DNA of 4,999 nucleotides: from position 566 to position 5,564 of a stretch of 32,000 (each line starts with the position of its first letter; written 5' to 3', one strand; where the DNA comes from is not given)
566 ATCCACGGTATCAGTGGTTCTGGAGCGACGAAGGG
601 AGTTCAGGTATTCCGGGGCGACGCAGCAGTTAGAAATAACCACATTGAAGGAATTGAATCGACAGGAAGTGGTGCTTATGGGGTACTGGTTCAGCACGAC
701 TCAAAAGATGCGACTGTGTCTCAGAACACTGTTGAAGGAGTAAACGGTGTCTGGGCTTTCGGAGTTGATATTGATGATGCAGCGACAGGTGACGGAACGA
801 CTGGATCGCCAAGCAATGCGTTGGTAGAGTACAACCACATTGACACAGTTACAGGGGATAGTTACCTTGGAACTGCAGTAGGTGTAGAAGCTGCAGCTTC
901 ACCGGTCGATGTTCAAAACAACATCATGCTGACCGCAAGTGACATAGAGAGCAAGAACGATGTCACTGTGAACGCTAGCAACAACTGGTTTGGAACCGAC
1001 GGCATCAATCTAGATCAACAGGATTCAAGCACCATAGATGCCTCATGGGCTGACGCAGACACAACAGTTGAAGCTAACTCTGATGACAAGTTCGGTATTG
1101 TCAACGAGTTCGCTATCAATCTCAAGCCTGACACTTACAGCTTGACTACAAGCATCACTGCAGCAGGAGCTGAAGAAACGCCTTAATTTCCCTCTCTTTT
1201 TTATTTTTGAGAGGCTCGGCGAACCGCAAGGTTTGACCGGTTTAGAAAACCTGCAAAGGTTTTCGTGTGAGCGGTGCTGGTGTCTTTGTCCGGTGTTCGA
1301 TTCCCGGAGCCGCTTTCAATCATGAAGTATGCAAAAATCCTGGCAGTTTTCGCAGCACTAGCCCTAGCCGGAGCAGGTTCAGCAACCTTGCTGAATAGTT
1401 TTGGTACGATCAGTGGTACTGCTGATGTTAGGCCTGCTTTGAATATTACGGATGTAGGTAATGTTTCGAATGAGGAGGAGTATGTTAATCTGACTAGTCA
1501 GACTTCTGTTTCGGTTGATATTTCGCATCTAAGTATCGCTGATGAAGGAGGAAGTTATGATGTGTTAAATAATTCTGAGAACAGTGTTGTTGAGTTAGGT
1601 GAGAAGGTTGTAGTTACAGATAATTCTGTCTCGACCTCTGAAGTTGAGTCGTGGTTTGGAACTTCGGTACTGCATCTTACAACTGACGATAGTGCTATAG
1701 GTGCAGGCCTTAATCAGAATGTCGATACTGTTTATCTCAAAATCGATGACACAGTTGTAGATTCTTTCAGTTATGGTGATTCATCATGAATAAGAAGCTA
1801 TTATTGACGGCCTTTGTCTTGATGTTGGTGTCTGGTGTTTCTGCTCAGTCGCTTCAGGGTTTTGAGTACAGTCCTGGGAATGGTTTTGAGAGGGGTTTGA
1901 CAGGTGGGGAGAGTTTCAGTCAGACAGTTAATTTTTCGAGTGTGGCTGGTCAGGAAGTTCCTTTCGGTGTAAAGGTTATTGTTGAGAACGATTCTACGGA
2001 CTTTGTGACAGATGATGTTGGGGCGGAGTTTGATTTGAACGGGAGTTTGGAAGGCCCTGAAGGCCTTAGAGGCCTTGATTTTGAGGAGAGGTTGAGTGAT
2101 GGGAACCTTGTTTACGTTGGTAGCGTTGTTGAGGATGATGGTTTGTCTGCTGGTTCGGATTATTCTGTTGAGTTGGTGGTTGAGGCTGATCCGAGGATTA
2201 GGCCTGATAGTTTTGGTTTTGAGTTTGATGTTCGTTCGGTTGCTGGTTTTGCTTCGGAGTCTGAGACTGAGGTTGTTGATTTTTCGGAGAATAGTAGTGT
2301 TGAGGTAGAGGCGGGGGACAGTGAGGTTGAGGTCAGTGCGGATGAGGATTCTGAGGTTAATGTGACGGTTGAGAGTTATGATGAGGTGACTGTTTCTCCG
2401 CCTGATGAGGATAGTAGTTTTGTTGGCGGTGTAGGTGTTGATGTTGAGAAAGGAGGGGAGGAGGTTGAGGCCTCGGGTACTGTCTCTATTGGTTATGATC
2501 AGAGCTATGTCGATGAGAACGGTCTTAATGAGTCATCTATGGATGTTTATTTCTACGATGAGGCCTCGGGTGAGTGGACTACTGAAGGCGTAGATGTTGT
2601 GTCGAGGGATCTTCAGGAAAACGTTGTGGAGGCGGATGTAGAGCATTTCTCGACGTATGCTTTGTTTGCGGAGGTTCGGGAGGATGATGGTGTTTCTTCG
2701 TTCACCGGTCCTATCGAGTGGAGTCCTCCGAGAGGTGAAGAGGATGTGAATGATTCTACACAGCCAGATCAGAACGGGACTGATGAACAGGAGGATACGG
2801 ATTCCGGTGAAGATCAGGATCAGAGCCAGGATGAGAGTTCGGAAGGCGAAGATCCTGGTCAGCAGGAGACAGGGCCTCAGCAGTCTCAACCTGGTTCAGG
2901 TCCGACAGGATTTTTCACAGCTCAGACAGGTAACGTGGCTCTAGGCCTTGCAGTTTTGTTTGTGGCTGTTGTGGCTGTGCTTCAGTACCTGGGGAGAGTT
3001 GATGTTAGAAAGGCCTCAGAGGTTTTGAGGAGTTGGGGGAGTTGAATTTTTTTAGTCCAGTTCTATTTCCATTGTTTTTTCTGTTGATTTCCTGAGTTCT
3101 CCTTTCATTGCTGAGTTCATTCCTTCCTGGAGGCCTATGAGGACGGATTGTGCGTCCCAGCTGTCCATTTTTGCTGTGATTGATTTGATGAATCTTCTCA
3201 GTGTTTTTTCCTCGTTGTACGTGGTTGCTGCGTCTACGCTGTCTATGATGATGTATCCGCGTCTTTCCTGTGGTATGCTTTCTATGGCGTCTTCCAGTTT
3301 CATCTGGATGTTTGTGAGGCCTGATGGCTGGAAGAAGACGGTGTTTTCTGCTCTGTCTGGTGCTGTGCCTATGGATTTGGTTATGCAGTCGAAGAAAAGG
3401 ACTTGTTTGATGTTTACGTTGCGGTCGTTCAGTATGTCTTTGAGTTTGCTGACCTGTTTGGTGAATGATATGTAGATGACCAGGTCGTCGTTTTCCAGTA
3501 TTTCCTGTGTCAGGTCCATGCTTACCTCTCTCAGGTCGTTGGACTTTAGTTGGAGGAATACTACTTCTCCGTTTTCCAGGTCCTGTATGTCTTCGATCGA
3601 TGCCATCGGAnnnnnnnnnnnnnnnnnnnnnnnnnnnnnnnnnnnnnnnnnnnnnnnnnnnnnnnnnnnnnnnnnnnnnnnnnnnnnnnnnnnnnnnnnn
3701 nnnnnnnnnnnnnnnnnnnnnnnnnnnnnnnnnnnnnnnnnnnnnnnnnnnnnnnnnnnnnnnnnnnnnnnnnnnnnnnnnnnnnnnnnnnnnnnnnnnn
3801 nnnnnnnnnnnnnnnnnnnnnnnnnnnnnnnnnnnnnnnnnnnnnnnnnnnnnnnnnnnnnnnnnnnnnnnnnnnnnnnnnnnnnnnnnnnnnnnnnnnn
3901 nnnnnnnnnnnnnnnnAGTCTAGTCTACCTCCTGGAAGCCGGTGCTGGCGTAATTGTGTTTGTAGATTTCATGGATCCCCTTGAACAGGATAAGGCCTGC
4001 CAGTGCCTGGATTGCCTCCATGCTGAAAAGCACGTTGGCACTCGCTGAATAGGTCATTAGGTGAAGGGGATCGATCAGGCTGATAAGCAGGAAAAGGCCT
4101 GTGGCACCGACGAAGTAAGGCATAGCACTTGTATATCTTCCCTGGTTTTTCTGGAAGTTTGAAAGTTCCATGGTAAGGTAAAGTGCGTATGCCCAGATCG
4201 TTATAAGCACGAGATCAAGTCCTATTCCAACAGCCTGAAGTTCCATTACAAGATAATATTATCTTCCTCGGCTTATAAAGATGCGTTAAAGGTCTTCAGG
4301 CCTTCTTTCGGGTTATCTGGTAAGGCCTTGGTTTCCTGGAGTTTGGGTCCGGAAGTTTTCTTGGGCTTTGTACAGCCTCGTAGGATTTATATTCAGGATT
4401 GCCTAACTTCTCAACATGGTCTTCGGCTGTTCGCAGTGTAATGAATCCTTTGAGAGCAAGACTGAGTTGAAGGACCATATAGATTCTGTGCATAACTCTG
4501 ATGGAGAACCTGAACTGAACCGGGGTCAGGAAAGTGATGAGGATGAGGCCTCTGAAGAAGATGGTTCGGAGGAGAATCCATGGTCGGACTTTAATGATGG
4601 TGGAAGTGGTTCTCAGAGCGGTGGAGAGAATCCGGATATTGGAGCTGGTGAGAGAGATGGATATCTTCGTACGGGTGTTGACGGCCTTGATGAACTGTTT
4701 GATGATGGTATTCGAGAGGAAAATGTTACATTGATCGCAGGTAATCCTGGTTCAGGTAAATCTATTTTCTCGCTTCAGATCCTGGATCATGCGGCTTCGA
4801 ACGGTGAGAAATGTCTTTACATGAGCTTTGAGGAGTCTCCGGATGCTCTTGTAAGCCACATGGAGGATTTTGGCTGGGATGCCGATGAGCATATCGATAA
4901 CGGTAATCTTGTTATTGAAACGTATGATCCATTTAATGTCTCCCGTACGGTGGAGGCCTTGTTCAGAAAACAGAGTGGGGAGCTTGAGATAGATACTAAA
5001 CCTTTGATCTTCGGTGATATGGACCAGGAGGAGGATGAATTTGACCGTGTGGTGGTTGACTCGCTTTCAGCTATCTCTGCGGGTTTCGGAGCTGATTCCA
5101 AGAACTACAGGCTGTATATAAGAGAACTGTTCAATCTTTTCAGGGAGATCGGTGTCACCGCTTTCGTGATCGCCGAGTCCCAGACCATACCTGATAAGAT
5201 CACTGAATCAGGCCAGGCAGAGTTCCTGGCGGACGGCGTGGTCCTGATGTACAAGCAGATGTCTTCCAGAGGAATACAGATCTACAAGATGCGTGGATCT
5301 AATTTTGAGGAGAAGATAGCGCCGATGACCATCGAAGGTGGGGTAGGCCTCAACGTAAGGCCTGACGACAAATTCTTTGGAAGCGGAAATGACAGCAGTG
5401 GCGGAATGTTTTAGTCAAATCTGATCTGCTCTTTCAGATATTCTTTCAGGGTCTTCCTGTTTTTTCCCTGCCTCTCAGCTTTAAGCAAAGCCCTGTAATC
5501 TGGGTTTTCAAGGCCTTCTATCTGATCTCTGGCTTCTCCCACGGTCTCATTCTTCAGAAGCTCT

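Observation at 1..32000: Palindromic hexamer AGGCCT is about 15-20-fold over-represented, independent of reading frame, strand and coding status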

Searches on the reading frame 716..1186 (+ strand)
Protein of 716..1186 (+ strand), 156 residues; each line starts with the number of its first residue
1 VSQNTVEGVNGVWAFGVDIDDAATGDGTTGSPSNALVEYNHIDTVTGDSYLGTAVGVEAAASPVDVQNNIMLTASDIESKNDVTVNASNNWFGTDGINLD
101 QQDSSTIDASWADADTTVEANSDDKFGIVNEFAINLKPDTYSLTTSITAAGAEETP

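Call 6: search_protein_families(library=pfam, proteins=[window:716-1186:+])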
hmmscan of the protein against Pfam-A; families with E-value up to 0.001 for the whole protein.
window:716-1186:+ (156 aa): 0 families

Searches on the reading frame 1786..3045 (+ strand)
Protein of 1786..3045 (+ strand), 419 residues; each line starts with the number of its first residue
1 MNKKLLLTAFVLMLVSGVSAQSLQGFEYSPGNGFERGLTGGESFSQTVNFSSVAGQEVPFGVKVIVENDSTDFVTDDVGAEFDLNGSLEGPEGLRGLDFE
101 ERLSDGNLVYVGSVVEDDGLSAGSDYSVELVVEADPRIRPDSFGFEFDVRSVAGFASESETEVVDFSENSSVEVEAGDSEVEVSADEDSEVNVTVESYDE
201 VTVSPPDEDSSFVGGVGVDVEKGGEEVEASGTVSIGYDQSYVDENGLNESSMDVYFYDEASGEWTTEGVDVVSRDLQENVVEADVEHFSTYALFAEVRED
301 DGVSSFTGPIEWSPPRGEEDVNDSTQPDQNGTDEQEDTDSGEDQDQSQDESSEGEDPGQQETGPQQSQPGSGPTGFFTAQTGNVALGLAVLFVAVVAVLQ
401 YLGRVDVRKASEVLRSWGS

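Call 5: search_protein_families(library=pfam, proteins=[window:1786-3045:+])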
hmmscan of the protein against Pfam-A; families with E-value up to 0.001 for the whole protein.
window:1786-3045:+ (419 aa): 0 families

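Call 35: find_encoding_contigs(protein=window:1786-3045:+, flank=10000, max_places=2)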
Protein window:1786-3045:+ (419 aa): 2 contigs read that carry it; 2 places shown.
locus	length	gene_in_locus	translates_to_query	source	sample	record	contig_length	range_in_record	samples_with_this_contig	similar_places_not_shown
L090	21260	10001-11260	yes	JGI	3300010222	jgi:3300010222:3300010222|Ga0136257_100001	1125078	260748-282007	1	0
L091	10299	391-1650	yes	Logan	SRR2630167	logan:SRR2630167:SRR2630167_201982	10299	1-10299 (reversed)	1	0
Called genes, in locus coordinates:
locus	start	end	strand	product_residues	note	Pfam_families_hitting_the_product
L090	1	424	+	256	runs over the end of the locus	PF01256:Carb_kinase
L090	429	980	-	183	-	PF01467:CTP_transf_like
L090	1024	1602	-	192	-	-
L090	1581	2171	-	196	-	PF00578:AhpC-TSA, PF08534:Redoxin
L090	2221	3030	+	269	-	PF01791:DeoC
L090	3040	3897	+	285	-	PF00316:FBPase, PF18913:FBPase_C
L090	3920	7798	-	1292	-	PF00270:DEAD, PF04851:ResIII, PF22527:DEXQc_Suv3 (weak), PF14890:Intein_splicing, PF14528:LAGLIDADG_3, PF00271:Helicase_C (weak), PF21280:Helicase_dom4_arc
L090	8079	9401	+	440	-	-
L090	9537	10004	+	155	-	PF00932:LTD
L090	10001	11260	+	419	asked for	-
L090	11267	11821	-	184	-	PF06745:ATPase (weak)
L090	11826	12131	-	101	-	-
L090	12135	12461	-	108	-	-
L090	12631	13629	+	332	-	PF03796:DnaB_C, PF23442:DUF7125 (faint), PF06745:ATPase, PF07088:GvpD_P-loop (faint), PF13481:AAA_25 (weak)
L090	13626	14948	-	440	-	-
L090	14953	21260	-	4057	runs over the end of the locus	PF10633:NPCBM_assoc (faint)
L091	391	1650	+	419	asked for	-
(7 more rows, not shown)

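Call 45: search_protein_families(library=pfam, proteins=[L090:8079-9401:+])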
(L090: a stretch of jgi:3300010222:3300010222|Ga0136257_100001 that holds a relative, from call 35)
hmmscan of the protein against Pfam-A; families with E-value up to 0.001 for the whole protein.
L090:8079-9401:+ (440 aa): 0 families

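Call 63: search_protein_families(library=ncbifam, proteins=[window:1786-3045:+], max_evalue=0.01)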
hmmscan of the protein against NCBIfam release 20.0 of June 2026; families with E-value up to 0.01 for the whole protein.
window:1786-3045:+ (419 aa): 1 family
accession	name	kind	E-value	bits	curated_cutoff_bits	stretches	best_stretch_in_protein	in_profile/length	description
TIGR04213.1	PGF_pre_PGF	domain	0.0048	16.9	28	1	215-293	72-151/153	PGF-pre-PGF domain-containing protein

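Call 64: search_protein_families(library=padloc, proteins=[window:1786-3045:+], max_evalue=0.01)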
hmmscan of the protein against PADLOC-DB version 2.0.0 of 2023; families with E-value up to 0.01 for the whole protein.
window:1786-3045:+ (419 aa): 0 families

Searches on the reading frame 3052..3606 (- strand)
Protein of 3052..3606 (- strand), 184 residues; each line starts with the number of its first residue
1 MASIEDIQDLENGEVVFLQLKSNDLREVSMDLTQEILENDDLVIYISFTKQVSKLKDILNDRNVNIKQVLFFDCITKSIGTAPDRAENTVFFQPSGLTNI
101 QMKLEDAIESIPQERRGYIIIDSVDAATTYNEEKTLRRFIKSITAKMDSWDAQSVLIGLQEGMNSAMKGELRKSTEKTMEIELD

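Call 6: search_protein_families(library=pfam, proteins=[window:3052-3606:-])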
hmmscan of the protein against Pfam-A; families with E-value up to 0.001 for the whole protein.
window:3052-3606:- (184 aa): 1 family
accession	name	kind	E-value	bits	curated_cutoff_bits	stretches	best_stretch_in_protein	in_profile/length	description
PF06745.19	ATPase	-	1.1e-05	25.3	26.6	1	34-158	42-162/231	KaiC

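Call 63: search_protein_families(library=ncbifam, proteins=[window:3052-3606:-], max_evalue=0.01)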
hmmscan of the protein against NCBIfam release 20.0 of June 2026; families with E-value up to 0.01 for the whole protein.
window:3052-3606:- (184 aa): 0 families

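Call 64: search_protein_families(library=padloc, proteins=[window:3052-3606:-], max_evalue=0.01)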
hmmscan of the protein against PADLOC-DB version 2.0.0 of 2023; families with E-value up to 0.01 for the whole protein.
window:3052-3606:- (184 aa): 1 family
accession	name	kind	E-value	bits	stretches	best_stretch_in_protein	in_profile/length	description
PDLC04700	PDC-M54A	-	0.0029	12.6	1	99-151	369-421/1657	-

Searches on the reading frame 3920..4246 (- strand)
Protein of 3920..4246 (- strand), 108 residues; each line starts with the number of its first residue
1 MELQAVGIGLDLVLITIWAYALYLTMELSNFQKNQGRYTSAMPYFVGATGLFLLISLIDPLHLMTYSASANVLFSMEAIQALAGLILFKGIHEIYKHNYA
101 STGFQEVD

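Call 6: search_protein_families(library=pfam, proteins=[window:3920-4246:-])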
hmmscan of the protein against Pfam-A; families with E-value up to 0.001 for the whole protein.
window:3920-4246:- (108 aa): 0 families

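Call 63: search_protein_families(library=ncbifam, proteins=[window:3920-4246:-], max_evalue=0.01)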
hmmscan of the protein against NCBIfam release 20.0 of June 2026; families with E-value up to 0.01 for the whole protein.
window:3920-4246:- (108 aa): 1 family
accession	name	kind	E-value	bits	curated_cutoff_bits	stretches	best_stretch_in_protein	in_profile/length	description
NF033218.1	anchor_AmaP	equivalog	0.0092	15.8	55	1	9-58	13-63/166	alkaline shock response membrane anchor protein AmaP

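Call 64: search_protein_families(library=padloc, proteins=[window:3920-4246:-], max_evalue=0.01)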
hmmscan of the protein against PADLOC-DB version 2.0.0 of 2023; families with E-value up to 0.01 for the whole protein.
window:3920-4246:- (108 aa): 0 families

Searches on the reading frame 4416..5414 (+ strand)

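Call 5: search_protein_families(library=pfam, proteins=[window:4416-5414:+])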
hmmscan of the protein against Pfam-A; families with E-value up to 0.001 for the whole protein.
window:4416-5414:+ (332 aa): 7 families
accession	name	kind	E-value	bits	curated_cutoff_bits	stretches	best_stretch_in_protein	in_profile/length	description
PF06745.19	ATPase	-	1.3e-42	146.2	26.6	1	85-317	2-229/231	KaiC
PF03796.21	DnaB_C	-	4.3e-09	36.6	27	1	84-282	2-215/255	DnaB-like helicase C terminal domain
PF13481.12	AAA_25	-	3.7e-07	30.4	27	1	93-252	24-187/195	AAA domain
PF07088.17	GvpD_P-loop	-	2.2e-05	24.9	24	1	104-290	12-184/189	GvpD gas vesicle protein, P-loop domain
PF24883.2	NPHP3_N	-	4e-05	24.3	24.8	1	101-141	21-61/164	Nephrocystin 3, N-terminal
PF20720.3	nSTAND3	-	0.00011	22.4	27.2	1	99-142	14-54/155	Novel STAND NTPase 3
PF13894.12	zf-C2H2_4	-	0.00016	22.6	27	1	3-26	1-24/24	C2H2-type zinc finger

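Call 64: search_protein_families(library=padloc, proteins=[window:4416-5414:+], max_evalue=0.01)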
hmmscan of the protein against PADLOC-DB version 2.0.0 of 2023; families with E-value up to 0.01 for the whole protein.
window:4416-5414:+ (332 aa): 3 families
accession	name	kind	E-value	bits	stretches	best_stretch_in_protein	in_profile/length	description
PDLC04140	mad8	-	2.5e-05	22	1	96-150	21-75/314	mads_8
PDLC04420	PDC-M11A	-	0.00044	17.3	1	121-167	140-187/376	-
PDLC05064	PDC-S68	-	0.0072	12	1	99-137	697-735/1273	-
